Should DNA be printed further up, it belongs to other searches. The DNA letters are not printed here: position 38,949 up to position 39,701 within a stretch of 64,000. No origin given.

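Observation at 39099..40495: MetV-like/MetF pair inside a methyl-donor catabolic operon: MTHFR probably runs oxidatively with an unidentified electron acceptor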

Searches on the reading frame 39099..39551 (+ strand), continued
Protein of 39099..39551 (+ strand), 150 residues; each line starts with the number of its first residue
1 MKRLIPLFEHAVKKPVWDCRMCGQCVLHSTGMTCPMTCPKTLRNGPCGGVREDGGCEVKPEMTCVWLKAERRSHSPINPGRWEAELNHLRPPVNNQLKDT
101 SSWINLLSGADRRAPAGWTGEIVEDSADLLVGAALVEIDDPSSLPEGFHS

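Call 61: search_protein_representatives(alignment_id=A4)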
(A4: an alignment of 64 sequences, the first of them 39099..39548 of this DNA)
Query: 64 sequences, 151 profile positions. Proteins with E-value up to 0.001 (for the whole library): 1229; up to 1e-10: 623; up to 1e-30: 79. The best 150 are listed.
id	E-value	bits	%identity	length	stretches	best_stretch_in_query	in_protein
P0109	1.0e-70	252.7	-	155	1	1-145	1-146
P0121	9.1e-54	197.6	-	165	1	3-119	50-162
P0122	8.1e-53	194.6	-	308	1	5-120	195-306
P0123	4.4e-52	192.2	-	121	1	2-95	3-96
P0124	9.7e-51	187.8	-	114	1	36-150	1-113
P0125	3.5e-46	173.0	-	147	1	7-121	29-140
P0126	3.0e-45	170.0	-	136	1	21-129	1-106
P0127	2.3e-44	167.1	-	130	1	1-98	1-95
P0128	3.8e-44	166.4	-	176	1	3-113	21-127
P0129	5.8e-44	165.8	-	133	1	3-120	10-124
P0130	8.8e-44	165.2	-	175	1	8-123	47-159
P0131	1.4e-43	164.5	-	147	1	3-116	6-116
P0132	1.1e-42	161.7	-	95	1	36-123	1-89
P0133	2.1e-42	160.8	-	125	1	3-121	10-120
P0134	3.8e-42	159.9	-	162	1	3-126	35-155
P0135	4.8e-42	159.6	-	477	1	3-113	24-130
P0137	3.1e-41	156.9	-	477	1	7-114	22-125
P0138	1.2e-40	155.1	-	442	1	8-122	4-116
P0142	3.9e-39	150.2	-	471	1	3-128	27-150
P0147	6.0e-37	143.0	-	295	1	5-92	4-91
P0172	2.5e-33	131.3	-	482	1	6-115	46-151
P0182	1.4e-32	128.9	-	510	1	5-76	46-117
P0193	1.3e-31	125.8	-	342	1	6-97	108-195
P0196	6.6e-31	123.4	-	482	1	5-107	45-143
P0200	1.6e-30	122.1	-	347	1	5-105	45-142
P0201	1.9e-30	122.0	-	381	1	13-75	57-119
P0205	3.2e-30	121.2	-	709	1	3-110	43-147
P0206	3.3e-30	121.2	-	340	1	6-75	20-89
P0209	3.5e-30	121.1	-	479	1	5-113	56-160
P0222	1.5e-29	119.1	-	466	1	2-114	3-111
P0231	5.9e-29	117.1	-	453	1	7-117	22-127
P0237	1.3e-28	116.0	-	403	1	3-111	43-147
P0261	3.9e-27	111.2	-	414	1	3-116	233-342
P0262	5.2e-27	110.8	-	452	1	3-127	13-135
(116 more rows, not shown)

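Call 62: search_protein_families(library=pfam, proteins=[P0205, P0122, P0261, P0237, P0201, P0193, P0200, P0206, P0182, P0147], max_evalue=0.001)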
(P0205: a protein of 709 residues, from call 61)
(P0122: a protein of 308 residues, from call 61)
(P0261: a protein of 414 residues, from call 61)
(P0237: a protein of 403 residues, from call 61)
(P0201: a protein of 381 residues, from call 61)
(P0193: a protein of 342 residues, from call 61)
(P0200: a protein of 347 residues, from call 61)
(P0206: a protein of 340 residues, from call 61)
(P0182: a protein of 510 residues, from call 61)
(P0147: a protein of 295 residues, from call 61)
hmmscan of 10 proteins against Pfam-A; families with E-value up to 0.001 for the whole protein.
P0205 (709 aa): 6 families
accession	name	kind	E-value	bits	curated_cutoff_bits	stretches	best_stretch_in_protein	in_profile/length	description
PF13517.12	FG-GAP_3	-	7.7e-31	106.9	26.9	3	632-694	1-60/61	FG-GAP-like repeat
PF12225.13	DUF5981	-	1.7e-21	76.1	23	1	42-131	5-93/95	Methylene-tetrahydrofolate reductase C terminal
PF01839.29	FG-GAP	-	8.5e-20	70.7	22.1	2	678-697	3-22/37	FG-GAP repeat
PF02219.23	MTHFR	-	2.1e-14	54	24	1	167-295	3-134/287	Methylenetetrahydrofolate reductase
PF12256.14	TcdB_toxin_midN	-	2.7e-05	24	24.8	0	665-699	13-49/181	Insecticide toxin TcdB middle/N-terminal region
PF15907.11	Itfg2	-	0.00083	19.1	27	0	502-595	9-99/330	Integrin-alpha FG-GAP repeat-containing protein 2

P0122 (308 aa): 3 families
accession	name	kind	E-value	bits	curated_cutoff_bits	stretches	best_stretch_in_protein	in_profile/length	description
PF12225.13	DUF5981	-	3.4e-25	88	23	1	199-280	12-93/95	Methylene-tetrahydrofolate reductase C terminal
PF02310.24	B12-binding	-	8.2e-22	77.7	32.1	1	94-170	3-83/121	B12 binding domain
PF02607.22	B12-binding_2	-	4.8e-17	62.3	23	1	7-79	2-73/74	B12 binding domain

P0261 (414 aa): 2 families
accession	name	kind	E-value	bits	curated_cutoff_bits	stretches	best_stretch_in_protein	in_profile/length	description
PF14574.11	RACo_C_ter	-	8.5e-39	133.6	27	1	2-151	73-222/261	C-terminal domain of RACo the ASKHA domain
PF12225.13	DUF5981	-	2.6e-22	78.7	23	1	228-307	1-80/95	Methylene-tetrahydrofolate reductase C terminal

P0237 (403 aa): 2 families
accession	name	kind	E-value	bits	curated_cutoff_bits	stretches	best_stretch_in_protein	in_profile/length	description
PF12225.13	DUF5981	-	3.9e-23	81.4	23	1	41-131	4-94/95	Methylene-tetrahydrofolate reductase C terminal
PF02219.23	MTHFR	-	2.6e-15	57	24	1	166-294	3-134/287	Methylenetetrahydrofolate reductase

P0201 (381 aa): 1 family
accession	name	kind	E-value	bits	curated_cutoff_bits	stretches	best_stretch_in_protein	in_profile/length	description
PF12225.13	DUF5981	-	8.7e-20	70.6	23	1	61-113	20-72/95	Methylene-tetrahydrofolate reductase C terminal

P0193 (342 aa): 1 family
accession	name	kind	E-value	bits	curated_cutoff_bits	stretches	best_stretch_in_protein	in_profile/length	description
PF12225.13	DUF5981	-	2.8e-25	88.2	23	1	108-193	9-94/95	Methylene-tetrahydrofolate reductase C terminal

P0200 (347 aa): 2 families
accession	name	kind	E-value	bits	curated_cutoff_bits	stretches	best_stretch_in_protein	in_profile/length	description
PF12225.13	DUF5981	-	9e-24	83.4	23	1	41-118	4-81/95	Methylene-tetrahydrofolate reductase C terminal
PF02219.23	MTHFR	-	2.9e-11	43.7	24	1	222-326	180-284/287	Methylenetetrahydrofolate reductase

P0206 (340 aa): 2 families
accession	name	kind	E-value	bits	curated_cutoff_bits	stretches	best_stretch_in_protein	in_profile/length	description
PF12225.13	DUF5981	-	9.7e-23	80.1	23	1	20-86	9-75/95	Methylene-tetrahydrofolate reductase C terminal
PF02219.23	MTHFR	-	1.2e-11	44.9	24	1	150-260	2-115/287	Methylenetetrahydrofolate reductase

P0182 (510 aa): 2 families
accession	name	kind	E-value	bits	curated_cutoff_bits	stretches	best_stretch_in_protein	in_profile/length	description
PF12225.13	DUF5981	-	8.5e-25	86.7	23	1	41-119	3-81/95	Methylene-tetrahydrofolate reductase C terminal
PF02219.23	MTHFR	-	0.00048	20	24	0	349-375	164-190/287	Methylenetetrahydrofolate reductase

P0147 (295 aa): 1 family
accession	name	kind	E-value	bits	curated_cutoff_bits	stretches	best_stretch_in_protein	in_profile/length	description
PF12225.13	DUF5981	-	1.5e-22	79.5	23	1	7-76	11-80/95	Methylene-tetrahydrofolate reductase C terminal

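Call 63: search_protein_families(library=pfam, proteins=[P0135, P0137, P0138, P0142, P0172, P0196, P0209, P0222, P0231, P0262], max_evalue=0.001)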
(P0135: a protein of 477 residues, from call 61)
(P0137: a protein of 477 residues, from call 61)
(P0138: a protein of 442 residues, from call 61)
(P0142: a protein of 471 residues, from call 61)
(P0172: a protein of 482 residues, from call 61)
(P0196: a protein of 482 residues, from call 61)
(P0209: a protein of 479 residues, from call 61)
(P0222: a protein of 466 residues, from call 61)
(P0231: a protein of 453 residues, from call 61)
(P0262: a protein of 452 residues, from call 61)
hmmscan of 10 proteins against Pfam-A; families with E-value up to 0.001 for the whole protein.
P0135 (477 aa): 2 families
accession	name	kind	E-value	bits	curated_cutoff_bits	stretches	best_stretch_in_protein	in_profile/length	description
PF02219.23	MTHFR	-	2e-39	136.1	24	1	156-443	3-282/287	Methylenetetrahydrofolate reductase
PF12225.13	DUF5981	-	2e-26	91.9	23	1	21-112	3-94/95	Methylene-tetrahydrofolate reductase C terminal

P0137 (477 aa): 2 families
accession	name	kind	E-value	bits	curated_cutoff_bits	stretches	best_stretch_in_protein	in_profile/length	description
PF12225.13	DUF5981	-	8.1e-24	83.6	23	1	23-106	11-94/95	Methylene-tetrahydrofolate reductase C terminal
PF02219.23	MTHFR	-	8.6e-21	75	24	1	159-423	3-261/287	Methylenetetrahydrofolate reductase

P0138 (442 aa): 2 families
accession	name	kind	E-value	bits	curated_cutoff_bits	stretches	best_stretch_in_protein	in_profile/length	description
PF02219.23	MTHFR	-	3.6e-29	102.5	24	1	131-409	2-273/287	Methylenetetrahydrofolate reductase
PF12225.13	DUF5981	-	1.5e-24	85.9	23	1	4-88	11-95/95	Methylene-tetrahydrofolate reductase C terminal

P0142 (471 aa): 2 families
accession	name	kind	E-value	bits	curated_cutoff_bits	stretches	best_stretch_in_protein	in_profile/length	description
PF12225.13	DUF5981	-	5.4e-24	84.1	23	1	33-114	12-93/95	Methylene-tetrahydrofolate reductase C terminal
PF02219.23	MTHFR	-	1.9e-19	70.6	24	1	203-427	48-262/287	Methylenetetrahydrofolate reductase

P0172 (482 aa): 2 families
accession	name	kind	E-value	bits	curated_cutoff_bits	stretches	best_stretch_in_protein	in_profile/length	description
PF02219.23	MTHFR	-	5e-36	124.9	24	1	173-461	4-286/287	Methylenetetrahydrofolate reductase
PF12225.13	DUF5981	-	4.5e-26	90.8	23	1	41-131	4-94/95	Methylene-tetrahydrofolate reductase C terminal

P0196 (482 aa): 2 families
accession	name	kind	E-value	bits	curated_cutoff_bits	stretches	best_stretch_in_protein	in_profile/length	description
PF02219.23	MTHFR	-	2.6e-38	132.5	24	1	165-456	2-287/287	Methylenetetrahydrofolate reductase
PF12225.13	DUF5981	-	6.5e-23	80.7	23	1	41-116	4-79/95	Methylene-tetrahydrofolate reductase C terminal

P0209 (479 aa): 2 families
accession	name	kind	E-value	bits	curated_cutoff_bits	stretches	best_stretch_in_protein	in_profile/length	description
PF02219.23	MTHFR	-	4.4e-39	135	24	1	186-472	3-283/287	Methylenetetrahydrofolate reductase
PF12225.13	DUF5981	-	3.5e-24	84.7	23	1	59-141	11-93/95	Methylene-tetrahydrofolate reductase C terminal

P0222 (466 aa): 2 families
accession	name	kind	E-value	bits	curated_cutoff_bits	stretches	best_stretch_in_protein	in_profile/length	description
PF12225.13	DUF5981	-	2.1e-23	82.2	23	1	4-73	6-76/95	Methylene-tetrahydrofolate reductase C terminal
PF02219.23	MTHFR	-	9.8e-20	71.5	24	1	135-422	2-272/287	Methylenetetrahydrofolate reductase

P0231 (453 aa): 2 families
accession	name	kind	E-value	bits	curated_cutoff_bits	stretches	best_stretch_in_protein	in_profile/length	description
PF02219.23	MTHFR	-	4.2e-37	128.5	24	1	145-433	4-286/287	Methylenetetrahydrofolate reductase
PF12225.13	DUF5981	-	4.9e-25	87.5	23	1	25-106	13-95/95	Methylene-tetrahydrofolate reductase C terminal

P0262 (452 aa): 2 families
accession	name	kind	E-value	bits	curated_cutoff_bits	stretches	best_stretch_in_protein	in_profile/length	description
PF02219.23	MTHFR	-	1.8e-37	129.7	24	1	150-444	3-285/287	Methylenetetrahydrofolate reductase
PF12225.13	DUF5981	-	2.5e-25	88.4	23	1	19-101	12-95/95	Methylene-tetrahydrofolate reductase C terminal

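Call 69: find_homologous_proteins(query=L082:8767-9345:+, max_evalue=1e-10)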
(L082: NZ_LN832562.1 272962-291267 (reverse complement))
Query L082:8767-9345:+ (193 aa): 7997 proteins with E <= 1e-10 among 8000 candidates; the best 120 are listed.
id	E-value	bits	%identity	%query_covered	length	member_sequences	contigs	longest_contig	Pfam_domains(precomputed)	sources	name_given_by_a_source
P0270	2.9e-129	447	100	100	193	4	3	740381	PF12225.14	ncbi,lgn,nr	ncbi:methylenetetrahydrofolate reductase C-terminal domain-containing protein [Paracoccus aminovoran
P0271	3.5e-96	339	78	99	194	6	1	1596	PF12225.14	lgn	-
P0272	1.9e-88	313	76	90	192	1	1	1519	PF12225.14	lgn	-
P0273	2.9e-88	313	82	82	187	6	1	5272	PF12225.14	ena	-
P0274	4.5e-88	312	78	79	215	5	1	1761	PF12225.14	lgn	-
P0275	1.8e-87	310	75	91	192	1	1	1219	PF12225.14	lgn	-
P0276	5.8e-87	309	74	91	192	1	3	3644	PF12225.14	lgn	-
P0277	2.0e-86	307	79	83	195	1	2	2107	PF12225.14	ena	-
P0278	2.3e-86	307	80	78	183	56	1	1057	PF12225.14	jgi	jgi:hypothetical protein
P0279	2.3e-86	307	72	94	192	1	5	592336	PF12225.14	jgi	jgi:hypothetical protein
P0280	3.3e-86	306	83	80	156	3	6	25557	PF12225.14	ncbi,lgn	-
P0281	5.6e-86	305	76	83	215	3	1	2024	PF12225.14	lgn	-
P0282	5.9e-86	305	76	83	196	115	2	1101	PF12225.14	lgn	-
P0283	6.3e-86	305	77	85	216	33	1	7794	PF12225.14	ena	-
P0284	6.3e-86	305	77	82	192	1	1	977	PF12225.14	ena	-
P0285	8.0e-86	305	79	78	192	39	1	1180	PF12225.14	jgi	jgi:hypothetical protein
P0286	9.4e-86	305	73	92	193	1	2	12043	PF12225.14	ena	-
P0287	1.2e-85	304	76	82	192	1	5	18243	PF12225.14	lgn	-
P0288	1.9e-85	304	77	83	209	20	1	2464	PF12225.14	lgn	-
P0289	1.9e-85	304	75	82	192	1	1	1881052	PF12225.14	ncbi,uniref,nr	ncbi:methylenetetrahydrofolate reductase [Rhizobium sp. P38BS-XIX]|uniref:methylenetetrahydrofolate 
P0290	2.0e-85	304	75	88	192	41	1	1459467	PF12225.14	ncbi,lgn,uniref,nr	ncbi:methylenetetrahydrofolate reductase [Agrobacterium rhizogenes]|uniref:methylenetetrahydrofolate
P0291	2.0e-85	304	71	91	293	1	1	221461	PF12225.14,PF13769.12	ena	-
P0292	2.1e-85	304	77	82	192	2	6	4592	PF12225.14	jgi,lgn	jgi:hypothetical protein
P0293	2.1e-85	303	71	93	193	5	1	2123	PF12225.14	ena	-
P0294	3.2e-85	303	70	96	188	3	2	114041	PF12225.14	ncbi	-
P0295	3.4e-85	303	73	88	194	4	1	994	PF12225.14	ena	-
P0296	4.9e-85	302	69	99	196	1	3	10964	PF12225.14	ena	-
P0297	5.5e-85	302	75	90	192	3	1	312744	PF12225.14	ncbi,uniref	ncbi:methylenetetrahydrofolate reductase C-terminal domain-containing protein [Ensifer soli]|uniref:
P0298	6.9e-85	302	80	78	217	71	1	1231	PF12225.14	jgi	jgi:ribosomal protein S30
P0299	7.7e-85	302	70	96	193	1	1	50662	PF12225.14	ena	-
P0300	8.1e-85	302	79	78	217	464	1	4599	PF12225.14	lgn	-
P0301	8.2e-85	302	74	89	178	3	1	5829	PF12225.14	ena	-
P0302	9.1e-85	301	79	78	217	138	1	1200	PF12225.14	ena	-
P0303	9.4e-85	301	71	93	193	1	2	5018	PF12225.14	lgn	-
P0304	9.8e-85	301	73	91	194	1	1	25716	PF12225.14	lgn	-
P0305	1.0e-84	301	80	78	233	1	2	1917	PF12225.14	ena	-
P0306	1.0e-84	301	75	82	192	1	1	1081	PF12225.14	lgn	-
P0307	1.1e-84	301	74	81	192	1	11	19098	PF12225.14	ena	-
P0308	1.2e-84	301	72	88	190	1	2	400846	PF12225.14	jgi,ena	-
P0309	1.2e-84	301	77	82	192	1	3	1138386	PF12225.14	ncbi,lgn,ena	ncbi:methylenetetrahydrofolate reductase C-terminal domain-containing protein [Rhizobium sp. No.120]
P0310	1.3e-84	301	73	88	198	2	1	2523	PF12225.14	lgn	-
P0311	2.0e-84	300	70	94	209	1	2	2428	PF12225.14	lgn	-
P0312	2.0e-84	300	74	88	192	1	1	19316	PF12225.14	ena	-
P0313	2.1e-84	300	72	91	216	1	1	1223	PF12225.14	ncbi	-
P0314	2.3e-84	300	74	81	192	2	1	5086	PF12225.14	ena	-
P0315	2.5e-84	300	79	78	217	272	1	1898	PF12225.14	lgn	-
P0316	2.9e-84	300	74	82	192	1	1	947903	PF12225.14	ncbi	-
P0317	3.1e-84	300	71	88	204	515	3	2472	PF12225.14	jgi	-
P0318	3.4e-84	300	74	82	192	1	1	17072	PF12225.14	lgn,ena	-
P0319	3.5e-84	299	79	78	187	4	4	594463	PF12225.14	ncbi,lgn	ncbi:methylenetetrahydrofolate reductase C-terminal domain-containing protein [Aquamicrobium ahrensi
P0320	4.1e-84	299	71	88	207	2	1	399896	PF12225.14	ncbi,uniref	ncbi:methylenetetrahydrofolate reductase C-terminal domain-containing protein [Mesorhizobium sp. M07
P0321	4.4e-84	299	74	88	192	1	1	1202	PF12225.14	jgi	jgi:hypothetical protein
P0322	4.7e-84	299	78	83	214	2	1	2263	PF12225.14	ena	-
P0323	5.1e-84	299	76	82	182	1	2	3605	PF12225.14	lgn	-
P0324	5.3e-84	299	76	81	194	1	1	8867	PF12225.14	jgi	jgi:hypothetical protein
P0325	5.3e-84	299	69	94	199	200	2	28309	PF12225.14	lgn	-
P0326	6.0e-84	299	80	78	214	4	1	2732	PF12225.14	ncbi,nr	ncbi:MAG: methylenetetrahydrofolate reductase [Rhizobiaceae bacterium]|nr:methylenetetrahydrofolate 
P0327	6.4e-84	299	69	96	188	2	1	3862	PF12225.14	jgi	jgi:hypothetical protein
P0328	6.6e-84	299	69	91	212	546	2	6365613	PF12225.14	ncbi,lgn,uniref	ncbi:methylenetetrahydrofolate reductase C-terminal domain-containing protein [Mesorhizobium sp. LjR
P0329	9.7e-84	298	78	83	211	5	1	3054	PF12225.14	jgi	jgi:hypothetical protein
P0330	9.8e-84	298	74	83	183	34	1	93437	PF12225.14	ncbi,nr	ncbi:MAG: methylenetetrahydrofolate reductase C-terminal domain-containing protein [Rhizobiaceae bac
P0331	1.2e-83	298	72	88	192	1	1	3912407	PF12225.14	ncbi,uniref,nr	ncbi:methylenetetrahydrofolate reductase [Rhizobium lusitanum]|uniref:methylenetetrahydrofolate redu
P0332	1.2e-83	298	74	88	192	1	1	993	PF12225.14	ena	-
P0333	1.2e-83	298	79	78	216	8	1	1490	PF12225.14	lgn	-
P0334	1.3e-83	298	78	84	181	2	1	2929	PF12225.14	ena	-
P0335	1.4e-83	298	75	82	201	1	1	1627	PF12225.14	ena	-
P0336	1.5e-83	297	78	84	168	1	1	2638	PF12225.14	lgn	-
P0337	1.5e-83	297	72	85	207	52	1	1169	PF12225.14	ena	-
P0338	1.6e-83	297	72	92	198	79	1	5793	PF12225.14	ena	-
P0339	1.7e-83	297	77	78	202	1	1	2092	PF12225.14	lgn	-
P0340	1.7e-83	297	72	85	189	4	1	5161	PF12225.14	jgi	-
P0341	2.0e-83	297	72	88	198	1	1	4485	PF12225.14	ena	-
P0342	2.2e-83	297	77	82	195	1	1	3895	PF12225.14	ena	-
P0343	2.8e-83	297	77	78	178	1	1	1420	PF12225.14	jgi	jgi:hypothetical protein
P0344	3.0e-83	296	71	92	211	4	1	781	PF12225.14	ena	-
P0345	3.3e-83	296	70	92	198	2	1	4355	PF12225.14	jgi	-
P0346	3.7e-83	296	77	80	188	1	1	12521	PF12225.14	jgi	jgi:hypothetical protein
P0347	3.9e-83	296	72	88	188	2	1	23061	PF12225.14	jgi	jgi:hypothetical protein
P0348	3.9e-83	296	71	88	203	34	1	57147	PF12225.14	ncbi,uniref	ncbi:methylenetetrahydrofolate reductase C-terminal domain-containing protein [Mesorhizobium sp. M11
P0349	4.2e-83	296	71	92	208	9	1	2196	PF12225.14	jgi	-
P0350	4.3e-83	296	66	87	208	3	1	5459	PF12225.14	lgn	-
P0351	5.3e-83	296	78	75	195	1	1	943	PF12225.14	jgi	jgi:hypothetical protein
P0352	5.4e-83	296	72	88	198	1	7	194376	PF12225.14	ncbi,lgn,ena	-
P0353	6.3e-83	295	72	87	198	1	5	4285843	PF12225.14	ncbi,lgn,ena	ncbi:methylenetetrahydrofolate reductase C-terminal domain-containing protein [Rhizobium arsenicired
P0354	7.2e-83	295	78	82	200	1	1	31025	PF12225.14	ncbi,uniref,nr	ncbi:methylenetetrahydrofolate reductase C-terminal domain-containing protein [Nitratireductor sp. Z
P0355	8.9e-83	295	68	94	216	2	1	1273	PF12225.14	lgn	-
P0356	9.0e-83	295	73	82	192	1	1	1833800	PF12225.14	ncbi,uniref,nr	ncbi:methylenetetrahydrofolate reductase C-terminal domain-containing protein [Rhizobium sp. P44RR-X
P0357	9.5e-83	295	71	93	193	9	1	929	PF12225.14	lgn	-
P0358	9.9e-83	295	75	85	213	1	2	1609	PF12225.14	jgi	jgi:hypothetical protein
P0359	1.1e-82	295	67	99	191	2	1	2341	PF12225.14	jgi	jgi:hypothetical protein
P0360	1.2e-82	295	73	88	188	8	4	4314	PF12225.14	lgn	-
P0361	1.2e-82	294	72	85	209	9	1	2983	PF12225.14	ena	-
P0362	1.3e-82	294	72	87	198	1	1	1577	PF12225.14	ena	-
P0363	1.4e-82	294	79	78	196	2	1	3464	PF12225.14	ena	-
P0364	1.4e-82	294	77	82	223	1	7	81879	PF12225.14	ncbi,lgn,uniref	ncbi:methylenetetrahydrofolate reductase C-terminal domain-containing protein [Paracoccus sp. (in: a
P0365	1.5e-82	294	75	82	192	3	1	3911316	PF12225.14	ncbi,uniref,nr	ncbi:methylenetetrahydrofolate reductase C-terminal domain-containing protein [Rhizobium sp. CB3090]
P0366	1.6e-82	294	78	78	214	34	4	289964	PF12225.14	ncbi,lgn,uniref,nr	ncbi:methylenetetrahydrofolate reductase C-terminal domain-containing protein [Aquamicrobium defluvi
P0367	1.6e-82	294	73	82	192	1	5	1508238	PF12225.14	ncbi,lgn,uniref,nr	ncbi:methylenetetrahydrofolate reductase [Rhizobium sp. AC27/96]|uniref:methylenetetrahydrofolate re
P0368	1.6e-82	294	76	87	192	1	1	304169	PF12225.14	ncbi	ncbi:MAG: methylenetetrahydrofolate reductase C-terminal domain-containing protein [Allorhizobium sp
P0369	1.7e-82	294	77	83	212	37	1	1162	PF12225.14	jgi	jgi:hypothetical protein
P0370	1.7e-82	294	76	83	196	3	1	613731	PF12225.14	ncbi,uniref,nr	ncbi:methylenetetrahydrofolate reductase C-terminal domain-containing protein [Rhizobium sp. FY34]|u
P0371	2.0e-82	294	75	83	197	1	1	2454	PF12225.14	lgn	-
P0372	2.1e-82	294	76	83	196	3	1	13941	PF12225.14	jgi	jgi:hypothetical protein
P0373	2.1e-82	294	78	78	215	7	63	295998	PF12225.14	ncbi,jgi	jgi:hypothetical protein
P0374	2.2e-82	294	75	83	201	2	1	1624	PF12225.14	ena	-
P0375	2.5e-82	293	75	85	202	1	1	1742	PF12225.14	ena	-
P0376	2.5e-82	293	81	69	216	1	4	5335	PF12225.14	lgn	-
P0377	2.8e-82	293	74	86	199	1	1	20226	PF12225.14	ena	-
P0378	2.9e-82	293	78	83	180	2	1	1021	PF12225.14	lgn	-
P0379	3.5e-82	293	75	83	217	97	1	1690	PF12225.14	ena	-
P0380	4.0e-82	293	79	78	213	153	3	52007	PF12225.14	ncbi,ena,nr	ncbi:MAG: methylenetetrahydrofolate reductase C-terminal domain-containing protein [Rhizobiales bact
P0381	4.2e-82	293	78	78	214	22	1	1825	PF12225.14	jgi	jgi:hypothetical protein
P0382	4.3e-82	293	77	81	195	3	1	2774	PF12225.14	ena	-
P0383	5.9e-82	292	76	83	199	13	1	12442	PF12225.14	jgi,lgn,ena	-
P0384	6.2e-82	292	71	88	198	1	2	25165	PF12225.14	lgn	-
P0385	6.2e-82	292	74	81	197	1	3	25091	PF12225.14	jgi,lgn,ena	-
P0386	7.0e-82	292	77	80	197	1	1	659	PF12225.14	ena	-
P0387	7.8e-82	292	73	85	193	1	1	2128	PF12225.14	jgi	jgi:hypothetical protein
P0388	8.3e-82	292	67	99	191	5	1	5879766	PF12225.14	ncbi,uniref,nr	ncbi:methylenetetrahydrofolate reductase C-terminal domain-containing protein [Rhizobium sp. TH2]|un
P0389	8.4e-82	292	75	83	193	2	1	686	PF12225.14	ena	-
